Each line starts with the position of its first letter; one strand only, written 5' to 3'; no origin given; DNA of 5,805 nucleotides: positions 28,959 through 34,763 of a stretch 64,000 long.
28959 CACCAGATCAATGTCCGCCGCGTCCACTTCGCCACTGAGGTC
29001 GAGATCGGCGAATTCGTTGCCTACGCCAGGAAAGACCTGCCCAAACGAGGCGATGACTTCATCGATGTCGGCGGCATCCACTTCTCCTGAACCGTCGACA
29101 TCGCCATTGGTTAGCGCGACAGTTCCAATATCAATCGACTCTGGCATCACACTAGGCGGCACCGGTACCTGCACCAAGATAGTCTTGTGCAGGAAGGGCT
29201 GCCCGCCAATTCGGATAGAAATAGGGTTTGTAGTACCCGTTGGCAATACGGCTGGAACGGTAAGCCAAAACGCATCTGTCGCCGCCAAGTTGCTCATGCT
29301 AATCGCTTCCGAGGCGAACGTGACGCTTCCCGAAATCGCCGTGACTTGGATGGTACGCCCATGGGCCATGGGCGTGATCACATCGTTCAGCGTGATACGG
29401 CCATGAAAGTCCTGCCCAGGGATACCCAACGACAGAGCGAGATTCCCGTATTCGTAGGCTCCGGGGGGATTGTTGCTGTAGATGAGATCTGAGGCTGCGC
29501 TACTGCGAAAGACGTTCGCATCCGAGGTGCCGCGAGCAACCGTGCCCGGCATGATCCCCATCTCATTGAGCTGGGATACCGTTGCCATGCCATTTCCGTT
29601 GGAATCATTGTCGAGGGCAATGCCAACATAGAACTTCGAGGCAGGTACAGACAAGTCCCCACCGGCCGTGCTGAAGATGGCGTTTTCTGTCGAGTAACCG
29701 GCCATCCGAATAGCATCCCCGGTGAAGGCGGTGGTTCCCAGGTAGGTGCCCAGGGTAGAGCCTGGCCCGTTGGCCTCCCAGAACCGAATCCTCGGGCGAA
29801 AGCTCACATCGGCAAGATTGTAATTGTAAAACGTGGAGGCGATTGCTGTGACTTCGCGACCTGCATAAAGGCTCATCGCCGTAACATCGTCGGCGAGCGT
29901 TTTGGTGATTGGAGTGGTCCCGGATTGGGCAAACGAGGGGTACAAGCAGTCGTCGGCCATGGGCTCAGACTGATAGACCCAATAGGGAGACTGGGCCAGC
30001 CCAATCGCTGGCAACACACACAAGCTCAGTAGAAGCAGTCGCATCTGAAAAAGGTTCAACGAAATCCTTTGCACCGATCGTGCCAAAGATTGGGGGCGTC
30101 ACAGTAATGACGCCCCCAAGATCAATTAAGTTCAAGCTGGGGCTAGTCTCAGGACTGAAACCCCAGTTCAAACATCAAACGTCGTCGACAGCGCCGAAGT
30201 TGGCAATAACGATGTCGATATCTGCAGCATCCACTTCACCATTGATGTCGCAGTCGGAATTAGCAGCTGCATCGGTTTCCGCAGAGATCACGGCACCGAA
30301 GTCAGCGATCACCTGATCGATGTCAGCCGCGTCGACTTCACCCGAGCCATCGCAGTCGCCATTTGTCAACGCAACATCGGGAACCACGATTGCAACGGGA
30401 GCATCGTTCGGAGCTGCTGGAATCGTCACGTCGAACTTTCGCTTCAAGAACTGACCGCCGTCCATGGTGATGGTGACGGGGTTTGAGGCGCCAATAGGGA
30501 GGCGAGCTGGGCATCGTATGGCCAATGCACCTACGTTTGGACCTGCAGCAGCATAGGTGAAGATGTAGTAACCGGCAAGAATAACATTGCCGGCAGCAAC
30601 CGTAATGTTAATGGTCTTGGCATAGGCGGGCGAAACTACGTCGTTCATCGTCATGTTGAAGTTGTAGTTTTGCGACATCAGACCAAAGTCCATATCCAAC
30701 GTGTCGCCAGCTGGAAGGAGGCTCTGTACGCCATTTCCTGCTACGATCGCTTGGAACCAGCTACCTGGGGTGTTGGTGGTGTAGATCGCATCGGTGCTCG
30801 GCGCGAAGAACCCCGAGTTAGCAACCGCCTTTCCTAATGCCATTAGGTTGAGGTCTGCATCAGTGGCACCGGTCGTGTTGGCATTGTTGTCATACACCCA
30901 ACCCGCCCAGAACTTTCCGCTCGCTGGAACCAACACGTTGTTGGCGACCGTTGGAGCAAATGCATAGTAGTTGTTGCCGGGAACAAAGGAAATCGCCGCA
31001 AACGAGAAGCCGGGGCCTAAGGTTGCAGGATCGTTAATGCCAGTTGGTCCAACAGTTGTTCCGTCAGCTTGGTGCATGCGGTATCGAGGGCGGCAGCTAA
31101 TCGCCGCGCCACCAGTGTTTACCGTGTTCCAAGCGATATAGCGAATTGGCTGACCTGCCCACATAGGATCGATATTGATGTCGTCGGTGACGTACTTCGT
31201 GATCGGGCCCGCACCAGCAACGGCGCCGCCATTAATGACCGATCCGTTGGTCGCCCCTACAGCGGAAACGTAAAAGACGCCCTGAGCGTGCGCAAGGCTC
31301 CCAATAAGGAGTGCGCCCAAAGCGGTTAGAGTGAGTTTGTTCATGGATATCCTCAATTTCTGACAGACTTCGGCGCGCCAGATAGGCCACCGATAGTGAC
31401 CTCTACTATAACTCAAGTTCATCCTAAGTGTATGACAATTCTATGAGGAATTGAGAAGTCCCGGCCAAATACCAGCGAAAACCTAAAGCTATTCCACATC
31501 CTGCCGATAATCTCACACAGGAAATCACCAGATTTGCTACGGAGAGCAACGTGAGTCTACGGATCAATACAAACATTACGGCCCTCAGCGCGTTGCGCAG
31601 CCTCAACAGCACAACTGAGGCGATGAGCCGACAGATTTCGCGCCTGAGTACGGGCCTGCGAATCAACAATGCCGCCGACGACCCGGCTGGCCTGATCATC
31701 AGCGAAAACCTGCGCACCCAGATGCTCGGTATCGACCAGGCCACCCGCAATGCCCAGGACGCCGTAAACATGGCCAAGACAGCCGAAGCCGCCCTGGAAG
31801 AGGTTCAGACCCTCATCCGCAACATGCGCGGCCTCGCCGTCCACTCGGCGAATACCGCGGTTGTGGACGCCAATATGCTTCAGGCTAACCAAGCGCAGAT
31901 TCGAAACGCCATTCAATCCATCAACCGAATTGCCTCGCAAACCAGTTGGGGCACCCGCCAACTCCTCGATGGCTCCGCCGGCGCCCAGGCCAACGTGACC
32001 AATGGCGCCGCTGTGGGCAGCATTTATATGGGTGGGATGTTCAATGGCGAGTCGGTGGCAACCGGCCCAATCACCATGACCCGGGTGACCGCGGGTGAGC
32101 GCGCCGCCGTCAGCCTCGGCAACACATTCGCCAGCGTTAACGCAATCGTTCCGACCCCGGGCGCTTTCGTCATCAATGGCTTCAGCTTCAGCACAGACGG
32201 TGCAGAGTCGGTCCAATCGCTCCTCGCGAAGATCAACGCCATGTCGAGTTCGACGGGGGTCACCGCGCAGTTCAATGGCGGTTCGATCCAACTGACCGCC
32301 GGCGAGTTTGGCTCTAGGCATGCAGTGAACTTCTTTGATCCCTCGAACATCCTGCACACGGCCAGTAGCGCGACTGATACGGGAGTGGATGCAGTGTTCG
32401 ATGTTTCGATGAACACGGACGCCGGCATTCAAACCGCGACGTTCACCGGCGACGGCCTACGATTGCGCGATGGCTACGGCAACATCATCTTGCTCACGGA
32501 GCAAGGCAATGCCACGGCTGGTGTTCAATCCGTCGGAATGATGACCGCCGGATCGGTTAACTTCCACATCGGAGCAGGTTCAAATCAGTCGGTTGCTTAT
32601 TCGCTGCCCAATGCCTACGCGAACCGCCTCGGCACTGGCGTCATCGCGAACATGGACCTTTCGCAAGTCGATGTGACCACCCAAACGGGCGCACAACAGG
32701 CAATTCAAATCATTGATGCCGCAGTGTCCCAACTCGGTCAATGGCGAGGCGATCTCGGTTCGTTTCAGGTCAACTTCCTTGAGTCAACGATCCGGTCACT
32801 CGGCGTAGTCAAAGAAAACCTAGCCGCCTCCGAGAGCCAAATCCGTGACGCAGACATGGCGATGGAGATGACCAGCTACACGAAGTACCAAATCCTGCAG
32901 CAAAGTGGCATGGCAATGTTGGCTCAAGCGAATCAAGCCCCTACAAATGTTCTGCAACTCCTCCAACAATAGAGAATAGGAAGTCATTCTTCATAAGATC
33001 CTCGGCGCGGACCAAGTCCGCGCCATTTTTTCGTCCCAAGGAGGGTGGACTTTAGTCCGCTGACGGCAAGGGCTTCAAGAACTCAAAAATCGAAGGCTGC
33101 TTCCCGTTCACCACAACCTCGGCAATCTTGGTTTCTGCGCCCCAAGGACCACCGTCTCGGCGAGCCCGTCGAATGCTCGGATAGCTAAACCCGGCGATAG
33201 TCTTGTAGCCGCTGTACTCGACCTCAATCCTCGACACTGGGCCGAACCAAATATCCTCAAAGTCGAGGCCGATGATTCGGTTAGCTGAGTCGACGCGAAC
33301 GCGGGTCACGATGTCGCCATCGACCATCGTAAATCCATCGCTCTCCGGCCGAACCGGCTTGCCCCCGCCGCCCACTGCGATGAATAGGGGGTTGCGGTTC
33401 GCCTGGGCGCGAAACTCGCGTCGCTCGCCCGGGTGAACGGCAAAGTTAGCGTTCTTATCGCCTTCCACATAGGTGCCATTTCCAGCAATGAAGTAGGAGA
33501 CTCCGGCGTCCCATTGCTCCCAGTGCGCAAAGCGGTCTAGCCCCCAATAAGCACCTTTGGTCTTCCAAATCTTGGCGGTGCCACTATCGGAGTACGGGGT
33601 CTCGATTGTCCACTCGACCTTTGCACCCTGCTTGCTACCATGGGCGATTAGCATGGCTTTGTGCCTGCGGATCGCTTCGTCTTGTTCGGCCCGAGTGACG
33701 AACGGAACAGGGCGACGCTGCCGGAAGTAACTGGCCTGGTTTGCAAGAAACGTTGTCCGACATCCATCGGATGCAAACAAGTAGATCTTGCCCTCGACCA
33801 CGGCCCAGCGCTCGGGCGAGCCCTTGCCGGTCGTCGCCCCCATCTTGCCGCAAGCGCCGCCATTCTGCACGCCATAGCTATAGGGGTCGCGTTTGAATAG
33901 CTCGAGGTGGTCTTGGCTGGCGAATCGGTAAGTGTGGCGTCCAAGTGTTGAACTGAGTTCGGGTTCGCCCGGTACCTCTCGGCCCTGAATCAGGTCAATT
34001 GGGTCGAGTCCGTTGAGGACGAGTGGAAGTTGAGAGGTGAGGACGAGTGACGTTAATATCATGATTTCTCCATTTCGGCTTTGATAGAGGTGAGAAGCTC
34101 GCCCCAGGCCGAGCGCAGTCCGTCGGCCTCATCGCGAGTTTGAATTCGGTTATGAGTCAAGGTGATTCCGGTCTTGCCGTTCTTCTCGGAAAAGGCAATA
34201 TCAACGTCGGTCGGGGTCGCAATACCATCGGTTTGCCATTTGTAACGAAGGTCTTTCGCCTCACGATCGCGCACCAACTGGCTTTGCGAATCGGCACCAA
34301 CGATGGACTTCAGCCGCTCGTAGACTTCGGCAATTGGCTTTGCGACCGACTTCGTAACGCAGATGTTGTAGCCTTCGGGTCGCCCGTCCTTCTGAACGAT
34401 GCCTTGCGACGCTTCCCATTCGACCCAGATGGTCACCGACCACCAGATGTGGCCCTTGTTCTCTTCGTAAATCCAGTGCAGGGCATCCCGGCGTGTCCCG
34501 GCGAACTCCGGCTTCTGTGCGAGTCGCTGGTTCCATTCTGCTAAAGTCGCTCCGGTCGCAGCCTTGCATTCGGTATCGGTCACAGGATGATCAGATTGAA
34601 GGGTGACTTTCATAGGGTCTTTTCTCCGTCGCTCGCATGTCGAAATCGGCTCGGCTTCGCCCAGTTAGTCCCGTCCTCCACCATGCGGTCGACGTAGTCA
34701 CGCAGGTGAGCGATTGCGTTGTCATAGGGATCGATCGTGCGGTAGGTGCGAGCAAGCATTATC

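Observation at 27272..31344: Family of secreted proteins sharing a conserved C-terminal cassette ending in a tandem dockerin-type Ca-binding repeat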

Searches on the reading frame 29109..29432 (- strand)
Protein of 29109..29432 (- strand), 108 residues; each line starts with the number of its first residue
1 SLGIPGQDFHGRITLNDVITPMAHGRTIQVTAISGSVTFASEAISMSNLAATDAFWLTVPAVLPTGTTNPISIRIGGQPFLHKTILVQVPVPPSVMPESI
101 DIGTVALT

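Call 58: search_protein_representatives(alignment_id=A5)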
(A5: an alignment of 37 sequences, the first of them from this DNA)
Query: 37 sequences, 96 profile positions. Proteins with E-value up to 0.001 (for the whole library): 421; up to 1e-10: 111; up to 1e-30: 1. The best 150 are listed.
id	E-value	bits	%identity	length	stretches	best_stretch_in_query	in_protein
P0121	4.6e-39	148.7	-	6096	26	25-56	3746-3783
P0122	1.9e-28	114.7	-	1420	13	40-72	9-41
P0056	2.9e-28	114.1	-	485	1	3-95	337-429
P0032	7.1e-28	112.9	-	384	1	3-95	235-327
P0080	3.0e-27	110.9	-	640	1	3-95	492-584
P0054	1.3e-26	108.9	-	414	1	4-96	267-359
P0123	1.7e-26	108.4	-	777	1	3-96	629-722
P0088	3.4e-26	107.5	-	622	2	4-96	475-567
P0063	4.1e-26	107.2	-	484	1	4-96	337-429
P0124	6.0e-26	106.7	-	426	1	8-96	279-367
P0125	8.6e-26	106.2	-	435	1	3-96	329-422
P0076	1.1e-25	105.9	-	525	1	3-95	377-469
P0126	2.1e-25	104.9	-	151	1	5-96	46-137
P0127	3.8e-25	104.1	-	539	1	3-94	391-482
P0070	4.0e-25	104.0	-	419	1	3-95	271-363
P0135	2.8e-23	98.1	-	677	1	7-96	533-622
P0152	1.6e-18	82.9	-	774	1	5-95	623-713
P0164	4.6e-16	75.0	-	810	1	5-96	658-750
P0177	3.7e-13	65.7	-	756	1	5-95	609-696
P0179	1.1e-12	64.2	-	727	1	6-95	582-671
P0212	3.7e-09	52.9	-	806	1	2-95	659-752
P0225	3.5e-08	49.7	-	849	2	3-95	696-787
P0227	4.3e-08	49.4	-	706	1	7-94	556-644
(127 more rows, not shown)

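Call 60: search_protein_families(library=pfam, proteins=[P0123, P0164, P0212, P0225, P0152, P0177, P0179, P0227, P0135], max_evalue=0.05)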
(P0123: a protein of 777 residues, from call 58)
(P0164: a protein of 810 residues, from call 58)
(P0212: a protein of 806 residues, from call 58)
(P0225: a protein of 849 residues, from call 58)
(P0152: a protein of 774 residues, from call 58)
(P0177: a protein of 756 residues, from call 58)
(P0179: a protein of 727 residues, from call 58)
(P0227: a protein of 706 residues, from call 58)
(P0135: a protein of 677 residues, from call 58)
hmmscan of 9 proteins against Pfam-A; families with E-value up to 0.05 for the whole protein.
P0123 (777 aa): 1 family
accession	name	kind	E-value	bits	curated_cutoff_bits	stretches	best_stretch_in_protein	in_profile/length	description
PF04151.21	PPC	-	0.046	15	25.9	1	191-280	2-69/70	Bacterial pre-peptidase C-terminal domain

P0164 (810 aa): 1 family
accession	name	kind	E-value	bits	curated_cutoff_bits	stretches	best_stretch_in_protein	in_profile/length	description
PF00404.24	Dockerin_1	-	3.4e-06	27.6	22.9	1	752-804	2-55/57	Dockerin type I domain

P0212 (806 aa): 2 families
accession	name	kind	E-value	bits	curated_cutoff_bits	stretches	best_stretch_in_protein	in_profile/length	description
PF00404.24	Dockerin_1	-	0.0085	16.7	22.9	0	755-800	2-55/57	Dockerin type I domain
PF14289.11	DUF4369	-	0.028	15.4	25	0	334-400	1-65/91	Domain of unknown function (DUF4369)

P0225 (849 aa): 7 families
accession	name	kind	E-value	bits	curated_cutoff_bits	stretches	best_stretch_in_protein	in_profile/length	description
PF00082.27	Peptidase_S8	-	2.6e-42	145.5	21.8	1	185-496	3-288/288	Subtilase family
PF13620.12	CarboxypepD_reg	-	2.3e-12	47.5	32.3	1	517-586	2-74/82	Carboxypeptidase regulatory-like domain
PF00404.24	Dockerin_1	-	1e-09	38.9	22.9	1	790-841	2-54/57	Dockerin type I domain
PF17210.9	SdrD_B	-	2.8e-09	37.6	29.7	1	519-577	15-74/112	SdrD B-like domain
PF22148.1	Fervidolysin_NPro-like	-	0.0026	18.6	21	1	76-117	39-80/81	Fervidolysin N-terminal prodomain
PF22904.2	NOMO1-like_2nd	-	0.024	15.2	27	0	713-768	14-68/90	BOS complex subunit NOMO1-like, second beta sandwich domain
PF13715.12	CarbopepD_reg_2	-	0.044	14.3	32.2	0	535-580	17-62/88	CarboxypepD_reg-like domain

P0152 (774 aa): 49 families (the best 25 are shown)
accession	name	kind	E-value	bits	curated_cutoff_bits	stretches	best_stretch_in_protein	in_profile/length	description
PF25174.1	Beta-prop_THOC3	-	2.2e-53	181.5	305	4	41-231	84-272/272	THOC3 beta-propeller domain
PF25173.1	Beta-prop_WDR3_1st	-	5.3e-36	124.5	154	2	50-199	34-183/184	WDR3 first beta-propeller domain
PF24817.1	WD40_WDHD1_1st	-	9.1e-35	120.7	109.9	2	430-593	7-168/291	WDHD1 first WD40 domain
PF00400.38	WD40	-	9.8e-35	118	27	3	119-155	3-39/39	WD domain, G-beta repeat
PF24814.1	WD40_Prp19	-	7.5e-33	114.2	320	2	107-250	29-170/281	Prp19 WD40 domain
PF25175.1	Beta-prop_WDR5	-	1.6e-32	113.4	250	3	92-288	16-212/296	WDR5 beta-propeller domain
PF23414.1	Beta-prop_EML_2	-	3.3e-31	109.1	90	3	142-291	13-160/266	Echinoderm microtubule-associated protein second beta-propeller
PF24807.1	WD40_CDC20-Fz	-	1.2e-27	97.5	200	2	46-253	52-261/292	CDC20/Fizzy WD40 domain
PF25172.1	Beta-prop_WDR3_2nd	-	9.9e-26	91.1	140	2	50-157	4-110/293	WDR3 second beta-propeller domain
PF25168.1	Beta-prop_WDR36-Utp21_2nd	-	6.7e-25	88.5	84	2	108-165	221-278/335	WDR36/Utp21 second beta-propeller domain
PF25391.1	WD40_Gbeta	-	7.8e-24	84.7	150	2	50-262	60-277/340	G protein beta WD-40 repeat protein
PF24805.1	EIF3I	-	1.1e-21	77.7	200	2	122-194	47-116/324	EIF3I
PF23393.2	Beta-prop_WDR90_POC16_2nd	-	1.3e-16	61.1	60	2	91-188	183-282/291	WDR90/POC16, second beta-propeller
PF12894.13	ANAPC4_WD40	-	7.2e-15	55.4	22.9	1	509-563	35-89/91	Anaphase-promoting complex subunit 4 WD40 domain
PF24105.1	Beta-prop_CAF1B_HIR1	-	1.1e-14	54.6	80.5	2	120-202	123-203/383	CAF1B/HIR1 beta-propeller domain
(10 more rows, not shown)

P0177 (756 aa): 13 families
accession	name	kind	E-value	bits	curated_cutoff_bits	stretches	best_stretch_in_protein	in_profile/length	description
PF05345.18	He_PIG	-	2.5e-35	121.2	24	4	81-170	1-96/96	Putative Ig domain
PF17963.7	Big_9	-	1.3e-22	80.9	23.6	3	79-168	1-89/89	Bacterial Ig domain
PF18957.6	RibLong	-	1.3e-13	52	27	1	105-169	26-92/93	Long Rib domain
PF00028.23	Cadherin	-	2.6e-12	47.4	28.8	1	292-366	15-92/93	Cadherin domain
PF22352.2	K319L-like_PKD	-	2.7e-10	40.6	27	1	96-169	12-84/84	K319L-like, PKD domain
PF17803.7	Cadherin_4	-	8.1e-10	39.5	25.1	3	361-426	2-69/71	Bacterial cadherin-like domain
PF00059.27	Lectin_C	-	1.4e-08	35.9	22.6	1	480-595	3-96/107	Lectin C-type domain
PF17892.7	Cadherin_5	-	6.1e-08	32.8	26.5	1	79-170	2-98/98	Cadherin-like domain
PF07495.19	Y_Y_Y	-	8.1e-08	32.5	26.6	1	328-366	29-64/65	Y_Y_Y domain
PF19077.6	Big_13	-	4.5e-06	27.5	27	1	97-169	28-100/102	Bacterial Ig-like domain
PF16184.11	Cadherin_3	-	0.00068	20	25.5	0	102-129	24-52/106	Cadherin-like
PF00404.24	Dockerin_1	-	0.0015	19.1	22.9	1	699-745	2-50/57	Dockerin type I domain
PF12892.13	FctA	-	0.0032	18.7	22.1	0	131-170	52-94/120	Spy0128-like isopeptide containing domain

P0179 (727 aa): 1 family
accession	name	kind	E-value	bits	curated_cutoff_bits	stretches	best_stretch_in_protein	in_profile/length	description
PF00404.24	Dockerin_1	-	1.5e-05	25.6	22.9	1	673-722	1-56/57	Dockerin type I domain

P0227 (706 aa): 1 family
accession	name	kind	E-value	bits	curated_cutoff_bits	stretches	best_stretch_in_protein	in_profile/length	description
PF00404.24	Dockerin_1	-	0.00048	20.7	22.9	1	648-695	2-51/57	Dockerin type I domain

P0135 (677 aa): 0 families

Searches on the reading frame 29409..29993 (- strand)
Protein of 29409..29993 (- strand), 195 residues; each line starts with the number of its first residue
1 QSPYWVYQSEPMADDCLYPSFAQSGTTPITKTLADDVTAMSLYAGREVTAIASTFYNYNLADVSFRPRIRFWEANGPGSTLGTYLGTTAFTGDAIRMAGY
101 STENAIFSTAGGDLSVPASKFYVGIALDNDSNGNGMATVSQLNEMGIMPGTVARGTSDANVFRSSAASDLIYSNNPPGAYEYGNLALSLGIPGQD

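Call 35: predict_structure(alignment_id=A3)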
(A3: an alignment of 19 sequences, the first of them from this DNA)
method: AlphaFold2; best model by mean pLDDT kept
length: 195 residues; sequences in the alignment: 19
mean_pLDDT: 93.1   pTM: 0.89
mean pLDDT of the five models: 93.1, 92.4, 91.2, 90.7, 88.9
residues with pLDDT >= 90: 170; 70-90: 20; 50-70: 5; < 50: 0
segments of 3 or more residues with pLDDT < 50: none
pLDDT, mean of each block of 10 residues (from residue 1): 91 94 92 97 93 97 96 91 86 95 91 84 96 94 97 95 95 94 96 79
secondary structure, 60 per line:
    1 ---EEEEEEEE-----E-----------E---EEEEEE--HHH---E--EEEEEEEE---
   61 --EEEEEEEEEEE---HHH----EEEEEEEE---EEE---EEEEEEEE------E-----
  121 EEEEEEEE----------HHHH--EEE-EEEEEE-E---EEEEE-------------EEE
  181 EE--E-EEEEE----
elements in order: E4-11 E33-38 E50-57 E63-73 E84-91 E95-97 E101-108 E121-128 H139-142 E145-147 E149-154 E160-164 E178-182 E187-191

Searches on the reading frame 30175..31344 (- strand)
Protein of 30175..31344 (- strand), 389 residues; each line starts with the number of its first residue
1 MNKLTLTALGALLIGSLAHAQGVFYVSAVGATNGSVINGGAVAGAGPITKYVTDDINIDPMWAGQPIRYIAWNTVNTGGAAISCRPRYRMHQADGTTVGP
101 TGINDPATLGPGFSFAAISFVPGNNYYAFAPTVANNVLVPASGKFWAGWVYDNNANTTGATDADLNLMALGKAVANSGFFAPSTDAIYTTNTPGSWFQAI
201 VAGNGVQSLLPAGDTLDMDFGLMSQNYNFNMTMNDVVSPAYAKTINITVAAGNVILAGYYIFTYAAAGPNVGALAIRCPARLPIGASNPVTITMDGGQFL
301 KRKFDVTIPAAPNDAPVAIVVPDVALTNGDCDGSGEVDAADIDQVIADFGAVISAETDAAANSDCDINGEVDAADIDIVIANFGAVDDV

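Call 3: search_protein_families(library=pfam, proteins=[window:30175-31344:-], max_evalue=1)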
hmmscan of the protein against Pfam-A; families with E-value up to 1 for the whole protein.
window:30175-31344:- (389 aa): 1 family
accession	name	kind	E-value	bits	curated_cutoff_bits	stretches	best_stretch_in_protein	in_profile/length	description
PF00404.24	Dockerin_1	-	0.00013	22.5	22.9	1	329-382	2-55/57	Dockerin type I domain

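Call 7: search_protein_families(library=ncbifam, proteins=[window:30175-31344:-], max_evalue=0.1)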
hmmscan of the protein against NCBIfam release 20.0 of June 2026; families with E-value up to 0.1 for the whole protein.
window:30175-31344:- (389 aa): 0 families

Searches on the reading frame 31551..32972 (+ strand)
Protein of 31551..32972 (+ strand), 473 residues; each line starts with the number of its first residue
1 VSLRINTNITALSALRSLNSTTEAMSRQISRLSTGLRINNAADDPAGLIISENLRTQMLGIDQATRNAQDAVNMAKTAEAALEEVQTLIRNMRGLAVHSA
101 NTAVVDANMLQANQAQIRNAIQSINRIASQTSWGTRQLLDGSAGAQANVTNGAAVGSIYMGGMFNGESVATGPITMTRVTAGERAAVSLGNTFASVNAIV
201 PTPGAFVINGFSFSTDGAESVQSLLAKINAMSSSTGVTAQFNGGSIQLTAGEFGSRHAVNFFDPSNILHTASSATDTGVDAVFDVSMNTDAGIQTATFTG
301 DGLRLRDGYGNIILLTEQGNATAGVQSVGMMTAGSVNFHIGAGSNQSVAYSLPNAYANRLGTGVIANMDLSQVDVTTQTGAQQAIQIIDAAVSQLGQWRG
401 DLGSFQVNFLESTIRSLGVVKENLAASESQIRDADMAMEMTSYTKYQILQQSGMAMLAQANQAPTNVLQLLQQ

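Call 7: search_protein_families(library=ncbifam, proteins=[window:31551-32972:+], max_evalue=0.1)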
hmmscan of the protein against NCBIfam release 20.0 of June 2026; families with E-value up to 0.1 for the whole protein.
window:31551-32972:+ (473 aa): 27 families (the best 25 are shown)
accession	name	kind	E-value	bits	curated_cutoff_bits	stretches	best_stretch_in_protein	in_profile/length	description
NF009448.0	PRK12806.1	equivalog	3e-61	207.7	531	1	3-472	3-474/475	flagellin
NF006466.0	PRK08869.1-1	subfamily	2.2e-58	198.6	426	2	1-156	1-154/377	flagellin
NF009446.0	PRK12804.1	subfamily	3.5e-57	194.2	352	2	3-152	1-150/301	flagellin Hag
NF006467.0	PRK08869.1-2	subfamily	7.1e-57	193.3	443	2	2-293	2-302/400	flagellin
NF006469.0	PRK08869.1-4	equivalog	2.9e-56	191.5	627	2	1-156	1-154/377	flagellin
NF006468.0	PRK08869.1-3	subfamily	4.7e-56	190.5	436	2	1-159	1-158/378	polar flagellin E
NF009444.0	PRK12802.1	equivalog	1.4e-55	188.8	332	2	1-199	1-199/282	flagellin domain-containing protein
NF038071.1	lat_flg_LafA_2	exception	3.2e-48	164.5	365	2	1-150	1-149/284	lateral flagellin LafA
NF010115.0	PRK13588.1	subfamily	1.4e-46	159.5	503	2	1-242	1-245/514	flagellin B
NF006264.0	PRK08411.1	subfamily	1.3e-43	149.7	729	2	323-472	428-572/572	flagellin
NF006470.0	PRK08869.1-5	equivalog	1.7e-43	149.3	423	2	3-245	2-238/388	flagellin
NF005294.0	PRK06819.1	subfamily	4.9e-43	148.1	387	1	4-472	4-376/376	FliC/FljB family flagellin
NF009449.0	PRK12807.1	subfamily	7.4e-43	147.2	347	2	3-146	1-143/287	flagellin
NF005953.0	PRK08026.1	subfamily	4.5e-40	138.7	619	2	311-472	395-547/548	FliC/FljB family flagellin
NF009445.0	PRK12803.1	equivalog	2.5e-38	132.1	450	2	5-147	3-144/335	flagellin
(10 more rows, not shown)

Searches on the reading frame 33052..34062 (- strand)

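Call 7: search_protein_families(library=ncbifam, proteins=[window:33052-34062:-], max_evalue=0.1)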
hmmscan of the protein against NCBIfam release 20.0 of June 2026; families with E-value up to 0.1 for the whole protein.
window:33052-34062:- (336 aa): 1 family
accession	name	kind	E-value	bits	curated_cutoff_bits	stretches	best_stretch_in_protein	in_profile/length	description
NF041384.1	YHS_seleno_dom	subfamily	1.5e-14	54.2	70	1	16-114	4-105/113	YHS domain-containing (seleno)protein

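Call 55: search_protein_families(library=pfam, proteins=[window:33052-34062:-], max_evalue=0.01)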
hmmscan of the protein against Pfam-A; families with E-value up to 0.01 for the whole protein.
window:33052-34062:- (336 aa): 1 family
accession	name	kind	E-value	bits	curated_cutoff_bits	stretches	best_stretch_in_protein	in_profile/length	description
PF04945.19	YHS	-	9.6e-08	32.4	30.3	1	90-115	21-46/47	YHS domain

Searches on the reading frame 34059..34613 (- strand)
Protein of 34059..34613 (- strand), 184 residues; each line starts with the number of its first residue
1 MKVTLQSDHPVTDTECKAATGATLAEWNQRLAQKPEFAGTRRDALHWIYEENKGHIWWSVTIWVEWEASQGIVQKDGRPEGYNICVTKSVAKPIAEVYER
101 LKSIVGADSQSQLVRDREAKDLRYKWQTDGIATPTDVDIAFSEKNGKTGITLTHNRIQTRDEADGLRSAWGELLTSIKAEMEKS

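Call 55: search_protein_families(library=pfam, proteins=[window:34059-34613:-], max_evalue=0.01)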
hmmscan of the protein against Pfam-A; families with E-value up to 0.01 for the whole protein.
window:34059-34613:- (184 aa): 1 family
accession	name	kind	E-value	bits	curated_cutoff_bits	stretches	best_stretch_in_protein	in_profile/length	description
PF08327.17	AHSA1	-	2.1e-06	28.4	22.1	1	120-182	60-125/125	Activator of Hsp90 ATPase homolog 1-like protein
